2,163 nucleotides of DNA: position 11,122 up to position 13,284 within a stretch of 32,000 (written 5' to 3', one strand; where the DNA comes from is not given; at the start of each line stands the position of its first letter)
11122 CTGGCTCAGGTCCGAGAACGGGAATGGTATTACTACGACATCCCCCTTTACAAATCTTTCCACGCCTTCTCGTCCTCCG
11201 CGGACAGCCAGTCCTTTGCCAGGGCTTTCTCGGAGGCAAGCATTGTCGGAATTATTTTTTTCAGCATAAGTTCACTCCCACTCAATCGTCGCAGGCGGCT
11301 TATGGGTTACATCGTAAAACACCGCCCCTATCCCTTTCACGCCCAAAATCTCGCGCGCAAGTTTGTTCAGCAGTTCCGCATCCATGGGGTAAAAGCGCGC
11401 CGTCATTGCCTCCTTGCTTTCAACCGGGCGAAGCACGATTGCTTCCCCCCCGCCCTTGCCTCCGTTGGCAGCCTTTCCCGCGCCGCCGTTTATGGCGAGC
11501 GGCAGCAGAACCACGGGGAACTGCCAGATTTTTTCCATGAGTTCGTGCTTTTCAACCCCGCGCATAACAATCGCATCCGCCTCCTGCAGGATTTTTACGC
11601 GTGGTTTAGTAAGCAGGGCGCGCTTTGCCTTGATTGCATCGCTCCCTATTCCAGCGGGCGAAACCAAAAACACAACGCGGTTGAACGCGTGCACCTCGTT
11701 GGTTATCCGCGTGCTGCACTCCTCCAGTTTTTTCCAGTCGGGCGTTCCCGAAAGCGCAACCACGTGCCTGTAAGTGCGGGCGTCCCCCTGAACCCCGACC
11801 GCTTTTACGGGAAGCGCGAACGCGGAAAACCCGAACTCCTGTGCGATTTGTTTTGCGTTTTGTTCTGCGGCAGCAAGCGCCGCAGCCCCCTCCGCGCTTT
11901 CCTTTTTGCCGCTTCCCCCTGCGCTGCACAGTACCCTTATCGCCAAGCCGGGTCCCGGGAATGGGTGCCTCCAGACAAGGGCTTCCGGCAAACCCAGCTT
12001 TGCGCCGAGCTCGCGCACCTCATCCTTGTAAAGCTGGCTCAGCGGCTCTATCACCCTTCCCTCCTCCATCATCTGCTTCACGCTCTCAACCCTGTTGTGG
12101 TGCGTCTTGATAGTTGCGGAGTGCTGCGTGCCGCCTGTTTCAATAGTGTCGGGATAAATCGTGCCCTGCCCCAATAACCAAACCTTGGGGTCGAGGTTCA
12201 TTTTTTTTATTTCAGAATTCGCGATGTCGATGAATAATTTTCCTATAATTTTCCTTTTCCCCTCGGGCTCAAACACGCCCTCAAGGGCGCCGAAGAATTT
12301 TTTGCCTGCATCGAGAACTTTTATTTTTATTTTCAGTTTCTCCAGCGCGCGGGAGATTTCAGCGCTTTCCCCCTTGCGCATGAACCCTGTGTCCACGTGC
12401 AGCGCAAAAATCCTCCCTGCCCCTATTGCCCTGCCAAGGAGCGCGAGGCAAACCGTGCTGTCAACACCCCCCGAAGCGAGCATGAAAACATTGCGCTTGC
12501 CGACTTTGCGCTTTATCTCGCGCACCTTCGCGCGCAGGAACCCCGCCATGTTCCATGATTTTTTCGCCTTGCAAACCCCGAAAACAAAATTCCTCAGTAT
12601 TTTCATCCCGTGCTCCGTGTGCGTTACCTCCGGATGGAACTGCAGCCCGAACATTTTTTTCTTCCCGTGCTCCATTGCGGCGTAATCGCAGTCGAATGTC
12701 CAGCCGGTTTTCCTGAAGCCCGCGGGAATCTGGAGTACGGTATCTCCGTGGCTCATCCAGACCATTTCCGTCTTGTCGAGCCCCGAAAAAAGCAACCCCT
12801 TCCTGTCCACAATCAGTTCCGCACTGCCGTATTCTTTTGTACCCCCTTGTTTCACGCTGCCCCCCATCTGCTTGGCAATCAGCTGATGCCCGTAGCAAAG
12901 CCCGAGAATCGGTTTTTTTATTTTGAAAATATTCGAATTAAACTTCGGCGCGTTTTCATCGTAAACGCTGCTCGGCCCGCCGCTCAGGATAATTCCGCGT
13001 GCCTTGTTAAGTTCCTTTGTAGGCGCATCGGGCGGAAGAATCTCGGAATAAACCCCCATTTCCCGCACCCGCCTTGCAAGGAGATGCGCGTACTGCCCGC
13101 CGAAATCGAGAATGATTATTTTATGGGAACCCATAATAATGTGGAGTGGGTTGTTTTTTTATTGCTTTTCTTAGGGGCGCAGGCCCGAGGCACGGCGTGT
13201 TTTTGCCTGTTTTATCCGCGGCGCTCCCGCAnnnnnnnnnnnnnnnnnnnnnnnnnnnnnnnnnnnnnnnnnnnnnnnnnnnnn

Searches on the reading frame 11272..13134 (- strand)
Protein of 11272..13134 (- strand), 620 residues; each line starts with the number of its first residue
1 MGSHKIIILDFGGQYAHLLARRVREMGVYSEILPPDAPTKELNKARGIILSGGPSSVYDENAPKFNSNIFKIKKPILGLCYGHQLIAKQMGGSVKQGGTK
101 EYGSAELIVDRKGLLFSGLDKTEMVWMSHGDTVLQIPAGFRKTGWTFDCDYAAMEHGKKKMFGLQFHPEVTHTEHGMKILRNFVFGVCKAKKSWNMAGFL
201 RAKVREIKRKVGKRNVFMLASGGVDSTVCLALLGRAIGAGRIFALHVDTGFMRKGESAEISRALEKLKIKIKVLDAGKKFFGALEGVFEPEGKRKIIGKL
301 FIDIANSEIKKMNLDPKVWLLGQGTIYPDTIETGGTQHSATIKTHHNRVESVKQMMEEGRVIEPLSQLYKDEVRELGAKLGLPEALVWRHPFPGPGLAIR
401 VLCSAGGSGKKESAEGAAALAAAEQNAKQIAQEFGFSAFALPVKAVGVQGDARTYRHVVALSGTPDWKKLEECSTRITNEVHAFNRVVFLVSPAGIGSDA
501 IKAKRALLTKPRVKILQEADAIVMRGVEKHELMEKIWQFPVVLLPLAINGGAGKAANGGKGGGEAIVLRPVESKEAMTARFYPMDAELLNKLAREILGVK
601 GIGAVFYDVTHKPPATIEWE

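Call 25: search_protein_families(library=pfam, proteins=[window:11272-13134:-])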
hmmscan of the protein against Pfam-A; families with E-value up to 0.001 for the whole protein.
window:11272-13134:- (620 aa): 5 families
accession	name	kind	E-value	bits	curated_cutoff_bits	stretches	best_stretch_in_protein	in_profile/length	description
PF00117.34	GATase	-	3.6e-46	157.7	22.8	1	8-185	2-188/190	Glutamine amidotransferase class-I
PF00958.27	GMP_synt_C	-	8.2e-30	103.2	27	2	527-619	3-92/92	GMP synthase C terminal domain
PF02540.23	NAD_synthase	-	2.6e-07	30.5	21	0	204-276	9-81/242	NAD synthase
PF07722.19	Peptidase_C26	-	5e-07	30.1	20.5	1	68-169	100-219/219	Peptidase C26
PF06508.19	QueC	-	6.6e-06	26.2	22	0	217-276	3-60/210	Queuosine biosynthesis protein QueC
